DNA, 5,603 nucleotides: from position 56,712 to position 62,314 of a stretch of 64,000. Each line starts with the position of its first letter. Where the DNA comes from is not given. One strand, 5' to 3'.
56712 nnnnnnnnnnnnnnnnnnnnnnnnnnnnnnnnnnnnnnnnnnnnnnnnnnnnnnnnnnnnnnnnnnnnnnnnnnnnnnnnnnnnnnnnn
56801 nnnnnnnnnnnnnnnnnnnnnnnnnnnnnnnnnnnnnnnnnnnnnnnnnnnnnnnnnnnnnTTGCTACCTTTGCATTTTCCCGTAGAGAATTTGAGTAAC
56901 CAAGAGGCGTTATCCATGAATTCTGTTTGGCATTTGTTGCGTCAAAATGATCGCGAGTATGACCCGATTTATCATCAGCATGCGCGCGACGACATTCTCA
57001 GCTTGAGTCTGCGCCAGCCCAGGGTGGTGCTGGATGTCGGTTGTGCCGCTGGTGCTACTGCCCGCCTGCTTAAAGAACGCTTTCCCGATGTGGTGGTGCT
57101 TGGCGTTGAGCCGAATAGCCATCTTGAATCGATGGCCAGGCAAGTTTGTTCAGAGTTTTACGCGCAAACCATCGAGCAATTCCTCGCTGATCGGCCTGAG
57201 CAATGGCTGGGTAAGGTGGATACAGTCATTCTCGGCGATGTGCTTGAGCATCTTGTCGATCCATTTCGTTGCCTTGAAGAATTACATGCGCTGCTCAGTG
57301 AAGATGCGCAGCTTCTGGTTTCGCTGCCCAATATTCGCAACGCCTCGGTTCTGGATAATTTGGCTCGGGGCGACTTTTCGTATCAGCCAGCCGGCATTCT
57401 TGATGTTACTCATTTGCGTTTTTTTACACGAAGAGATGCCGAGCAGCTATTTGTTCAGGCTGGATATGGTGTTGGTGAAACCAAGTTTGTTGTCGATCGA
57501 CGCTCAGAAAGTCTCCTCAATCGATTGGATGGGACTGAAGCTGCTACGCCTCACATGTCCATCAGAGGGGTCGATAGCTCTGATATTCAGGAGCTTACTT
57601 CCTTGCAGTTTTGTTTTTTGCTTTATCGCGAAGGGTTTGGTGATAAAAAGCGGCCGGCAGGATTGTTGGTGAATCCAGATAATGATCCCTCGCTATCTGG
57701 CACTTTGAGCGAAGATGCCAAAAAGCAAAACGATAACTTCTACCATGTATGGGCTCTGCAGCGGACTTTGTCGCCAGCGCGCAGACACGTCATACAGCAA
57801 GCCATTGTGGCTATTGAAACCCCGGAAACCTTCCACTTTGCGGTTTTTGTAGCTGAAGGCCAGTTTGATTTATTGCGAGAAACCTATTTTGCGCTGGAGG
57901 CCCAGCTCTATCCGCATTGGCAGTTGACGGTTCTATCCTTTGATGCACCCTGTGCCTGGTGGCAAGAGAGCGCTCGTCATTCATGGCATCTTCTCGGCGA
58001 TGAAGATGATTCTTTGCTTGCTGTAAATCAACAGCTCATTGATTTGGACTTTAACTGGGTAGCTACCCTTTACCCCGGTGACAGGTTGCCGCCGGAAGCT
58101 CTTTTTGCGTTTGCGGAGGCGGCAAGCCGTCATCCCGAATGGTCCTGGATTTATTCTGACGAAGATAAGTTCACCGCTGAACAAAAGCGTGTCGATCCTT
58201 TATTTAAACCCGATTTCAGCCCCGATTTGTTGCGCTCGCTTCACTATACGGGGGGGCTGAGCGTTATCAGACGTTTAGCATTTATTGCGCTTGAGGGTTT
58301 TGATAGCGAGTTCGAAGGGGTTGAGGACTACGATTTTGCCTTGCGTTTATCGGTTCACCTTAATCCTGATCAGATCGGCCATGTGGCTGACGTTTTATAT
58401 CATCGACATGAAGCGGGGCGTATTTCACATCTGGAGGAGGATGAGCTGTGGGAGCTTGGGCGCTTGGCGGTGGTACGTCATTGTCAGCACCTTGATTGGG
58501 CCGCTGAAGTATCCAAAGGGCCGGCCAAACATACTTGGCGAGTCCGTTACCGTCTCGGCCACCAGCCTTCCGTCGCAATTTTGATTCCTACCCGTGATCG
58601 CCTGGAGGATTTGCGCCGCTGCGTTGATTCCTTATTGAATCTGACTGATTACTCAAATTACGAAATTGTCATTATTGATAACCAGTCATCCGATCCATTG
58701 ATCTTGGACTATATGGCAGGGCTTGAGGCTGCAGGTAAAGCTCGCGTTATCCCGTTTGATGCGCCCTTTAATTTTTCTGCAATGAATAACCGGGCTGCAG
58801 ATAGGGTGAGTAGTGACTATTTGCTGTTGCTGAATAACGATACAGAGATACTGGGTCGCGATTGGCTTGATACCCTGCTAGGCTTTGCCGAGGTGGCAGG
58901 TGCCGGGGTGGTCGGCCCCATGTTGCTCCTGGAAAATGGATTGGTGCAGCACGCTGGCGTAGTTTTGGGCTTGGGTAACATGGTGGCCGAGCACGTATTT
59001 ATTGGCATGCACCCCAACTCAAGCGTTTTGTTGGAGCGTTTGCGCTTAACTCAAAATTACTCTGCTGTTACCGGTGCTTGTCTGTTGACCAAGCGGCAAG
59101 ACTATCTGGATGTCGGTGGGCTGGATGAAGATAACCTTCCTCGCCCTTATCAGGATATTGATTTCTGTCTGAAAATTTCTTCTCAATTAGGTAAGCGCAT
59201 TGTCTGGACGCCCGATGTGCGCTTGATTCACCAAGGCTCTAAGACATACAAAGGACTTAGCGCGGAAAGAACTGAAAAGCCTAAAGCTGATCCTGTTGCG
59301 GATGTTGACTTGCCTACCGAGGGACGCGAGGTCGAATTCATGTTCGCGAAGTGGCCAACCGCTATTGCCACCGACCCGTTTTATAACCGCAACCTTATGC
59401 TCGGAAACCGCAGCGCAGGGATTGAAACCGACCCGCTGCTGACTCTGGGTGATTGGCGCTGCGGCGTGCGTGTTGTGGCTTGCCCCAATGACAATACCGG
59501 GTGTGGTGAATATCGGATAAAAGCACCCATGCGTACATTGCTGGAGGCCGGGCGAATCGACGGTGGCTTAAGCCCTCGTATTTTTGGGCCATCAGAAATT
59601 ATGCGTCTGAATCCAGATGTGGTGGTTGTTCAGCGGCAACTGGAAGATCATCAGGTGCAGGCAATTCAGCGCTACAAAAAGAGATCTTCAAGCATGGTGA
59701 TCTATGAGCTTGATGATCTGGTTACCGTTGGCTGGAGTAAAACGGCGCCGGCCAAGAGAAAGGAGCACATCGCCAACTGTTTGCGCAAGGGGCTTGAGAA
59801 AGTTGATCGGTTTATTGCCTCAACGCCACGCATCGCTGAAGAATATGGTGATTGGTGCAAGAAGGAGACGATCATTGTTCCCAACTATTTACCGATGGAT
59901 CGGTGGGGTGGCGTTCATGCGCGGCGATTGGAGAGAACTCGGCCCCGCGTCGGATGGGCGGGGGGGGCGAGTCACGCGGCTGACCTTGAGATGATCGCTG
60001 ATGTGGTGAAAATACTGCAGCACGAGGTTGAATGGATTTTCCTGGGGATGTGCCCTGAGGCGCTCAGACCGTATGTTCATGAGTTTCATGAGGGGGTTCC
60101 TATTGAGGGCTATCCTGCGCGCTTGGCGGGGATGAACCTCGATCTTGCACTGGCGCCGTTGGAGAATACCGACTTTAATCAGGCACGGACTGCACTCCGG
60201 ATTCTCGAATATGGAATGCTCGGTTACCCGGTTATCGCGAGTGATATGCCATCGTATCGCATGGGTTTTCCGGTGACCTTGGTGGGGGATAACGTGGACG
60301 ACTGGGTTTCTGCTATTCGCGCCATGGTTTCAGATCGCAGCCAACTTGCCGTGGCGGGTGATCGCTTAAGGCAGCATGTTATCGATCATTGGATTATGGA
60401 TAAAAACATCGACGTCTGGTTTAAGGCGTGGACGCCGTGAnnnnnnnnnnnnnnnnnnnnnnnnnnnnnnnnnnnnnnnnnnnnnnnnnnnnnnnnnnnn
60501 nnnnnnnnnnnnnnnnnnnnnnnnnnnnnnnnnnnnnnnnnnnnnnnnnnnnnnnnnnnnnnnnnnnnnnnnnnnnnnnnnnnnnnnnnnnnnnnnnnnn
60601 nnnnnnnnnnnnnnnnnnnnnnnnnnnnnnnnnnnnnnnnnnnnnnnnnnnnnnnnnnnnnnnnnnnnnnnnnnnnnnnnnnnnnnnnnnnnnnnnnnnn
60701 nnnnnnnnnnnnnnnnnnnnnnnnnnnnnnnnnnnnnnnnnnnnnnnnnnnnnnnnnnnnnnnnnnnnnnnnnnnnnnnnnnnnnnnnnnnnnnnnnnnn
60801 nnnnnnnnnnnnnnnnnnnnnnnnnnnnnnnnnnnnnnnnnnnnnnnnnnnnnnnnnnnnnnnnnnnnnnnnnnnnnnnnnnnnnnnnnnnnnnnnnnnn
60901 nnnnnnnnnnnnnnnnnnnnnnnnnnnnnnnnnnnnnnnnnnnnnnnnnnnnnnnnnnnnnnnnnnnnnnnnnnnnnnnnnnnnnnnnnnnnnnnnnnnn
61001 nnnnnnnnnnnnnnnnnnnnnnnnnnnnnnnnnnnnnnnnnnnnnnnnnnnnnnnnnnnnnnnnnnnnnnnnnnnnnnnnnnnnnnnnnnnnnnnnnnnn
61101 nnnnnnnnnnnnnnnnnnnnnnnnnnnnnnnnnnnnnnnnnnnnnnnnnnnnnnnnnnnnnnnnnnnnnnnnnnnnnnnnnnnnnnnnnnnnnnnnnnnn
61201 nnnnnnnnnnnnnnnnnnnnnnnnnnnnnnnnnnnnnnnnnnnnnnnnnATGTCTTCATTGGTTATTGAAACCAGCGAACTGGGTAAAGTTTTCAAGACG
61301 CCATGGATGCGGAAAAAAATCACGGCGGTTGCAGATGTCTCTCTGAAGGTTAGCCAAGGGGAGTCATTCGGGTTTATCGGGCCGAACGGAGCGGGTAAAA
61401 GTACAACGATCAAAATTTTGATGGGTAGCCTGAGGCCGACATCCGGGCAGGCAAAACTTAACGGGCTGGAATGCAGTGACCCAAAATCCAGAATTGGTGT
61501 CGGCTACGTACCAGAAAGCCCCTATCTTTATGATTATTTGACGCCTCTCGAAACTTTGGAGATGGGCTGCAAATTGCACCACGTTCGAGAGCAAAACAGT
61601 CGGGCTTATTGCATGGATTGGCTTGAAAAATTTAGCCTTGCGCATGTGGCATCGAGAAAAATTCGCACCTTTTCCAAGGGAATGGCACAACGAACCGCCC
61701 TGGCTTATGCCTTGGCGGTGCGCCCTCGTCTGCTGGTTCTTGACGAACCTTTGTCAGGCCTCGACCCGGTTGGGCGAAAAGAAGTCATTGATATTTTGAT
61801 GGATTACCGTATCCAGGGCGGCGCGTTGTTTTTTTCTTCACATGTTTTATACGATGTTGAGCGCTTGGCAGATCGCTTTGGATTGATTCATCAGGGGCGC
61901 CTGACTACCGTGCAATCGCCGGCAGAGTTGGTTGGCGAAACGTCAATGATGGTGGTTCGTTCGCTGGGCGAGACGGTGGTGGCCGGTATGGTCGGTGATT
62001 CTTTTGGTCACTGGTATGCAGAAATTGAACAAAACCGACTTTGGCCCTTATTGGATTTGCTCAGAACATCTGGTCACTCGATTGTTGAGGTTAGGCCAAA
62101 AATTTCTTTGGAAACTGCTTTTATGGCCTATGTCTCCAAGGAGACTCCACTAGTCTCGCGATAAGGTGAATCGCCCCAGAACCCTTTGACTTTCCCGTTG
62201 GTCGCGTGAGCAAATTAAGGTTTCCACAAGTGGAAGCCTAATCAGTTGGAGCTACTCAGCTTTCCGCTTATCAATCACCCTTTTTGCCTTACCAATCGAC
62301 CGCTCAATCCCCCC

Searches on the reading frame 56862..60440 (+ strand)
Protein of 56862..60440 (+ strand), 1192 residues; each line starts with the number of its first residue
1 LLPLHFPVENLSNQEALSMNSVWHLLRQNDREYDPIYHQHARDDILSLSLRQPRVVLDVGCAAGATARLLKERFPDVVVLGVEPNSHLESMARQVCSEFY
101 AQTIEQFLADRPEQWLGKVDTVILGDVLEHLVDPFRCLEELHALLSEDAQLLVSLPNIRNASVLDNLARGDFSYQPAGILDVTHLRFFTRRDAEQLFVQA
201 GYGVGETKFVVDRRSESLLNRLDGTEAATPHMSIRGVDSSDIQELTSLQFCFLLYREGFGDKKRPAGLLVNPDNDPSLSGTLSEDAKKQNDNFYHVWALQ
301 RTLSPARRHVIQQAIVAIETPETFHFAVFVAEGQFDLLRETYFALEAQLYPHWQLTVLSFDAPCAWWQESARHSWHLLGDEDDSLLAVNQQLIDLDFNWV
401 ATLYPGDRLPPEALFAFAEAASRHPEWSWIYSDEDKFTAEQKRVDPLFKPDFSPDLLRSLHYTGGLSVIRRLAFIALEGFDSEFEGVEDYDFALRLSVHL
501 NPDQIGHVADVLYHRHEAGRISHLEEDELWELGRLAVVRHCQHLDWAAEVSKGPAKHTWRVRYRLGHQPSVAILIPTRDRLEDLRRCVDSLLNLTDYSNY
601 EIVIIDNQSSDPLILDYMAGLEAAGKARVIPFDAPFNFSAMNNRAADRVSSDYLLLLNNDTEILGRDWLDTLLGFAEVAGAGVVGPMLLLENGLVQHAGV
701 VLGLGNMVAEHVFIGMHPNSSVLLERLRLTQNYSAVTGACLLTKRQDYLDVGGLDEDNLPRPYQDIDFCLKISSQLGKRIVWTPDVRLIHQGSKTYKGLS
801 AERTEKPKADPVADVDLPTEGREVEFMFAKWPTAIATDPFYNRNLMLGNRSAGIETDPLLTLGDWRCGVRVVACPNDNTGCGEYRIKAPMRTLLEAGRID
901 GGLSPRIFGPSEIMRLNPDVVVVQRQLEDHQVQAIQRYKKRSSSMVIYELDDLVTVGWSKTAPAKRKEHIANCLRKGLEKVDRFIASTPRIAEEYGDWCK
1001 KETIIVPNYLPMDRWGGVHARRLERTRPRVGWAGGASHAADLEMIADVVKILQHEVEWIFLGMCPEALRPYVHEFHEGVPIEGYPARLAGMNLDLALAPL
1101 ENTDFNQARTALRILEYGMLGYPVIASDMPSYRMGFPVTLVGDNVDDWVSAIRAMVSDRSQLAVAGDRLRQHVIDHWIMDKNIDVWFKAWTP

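Call 7: search_protein_families(library=ncbifam, proteins=[window:56862-60440:+], max_evalue=1e-10)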
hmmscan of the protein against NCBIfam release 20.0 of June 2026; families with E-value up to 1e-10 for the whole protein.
window:56862-60440:+ (1192 aa): 2 families
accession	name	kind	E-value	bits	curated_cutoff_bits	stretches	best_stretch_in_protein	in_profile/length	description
TIGR03965.1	mycofact_glyco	equivalog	3.7e-18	65.6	280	1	567-796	72-286/467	mycofactocin biosynthesis glycosyltransferase MftF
NF041875.1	EPS_EpsD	equivalog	8.5e-11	41.8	370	0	571-794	1-210/325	exopolysaccharide biosynthesis glycosyltransferase EpsD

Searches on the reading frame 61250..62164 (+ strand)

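Call 57: search_protein_families(library=pfam, proteins=[window:61250-62164:+], max_evalue=0.0001)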
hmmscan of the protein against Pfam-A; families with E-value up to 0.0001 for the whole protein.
window:61250-62164:+ (304 aa): 2 families
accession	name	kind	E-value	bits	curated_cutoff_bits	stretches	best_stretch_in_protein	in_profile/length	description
PF00005.33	ABC_tran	-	3.5e-29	102.6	25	1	28-168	2-136/137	ABC transporter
PF13304.12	AAA_21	-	2.6e-10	41.3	27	1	138-198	235-298/304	AAA domain, putative AbiEii toxin, Type IV TA system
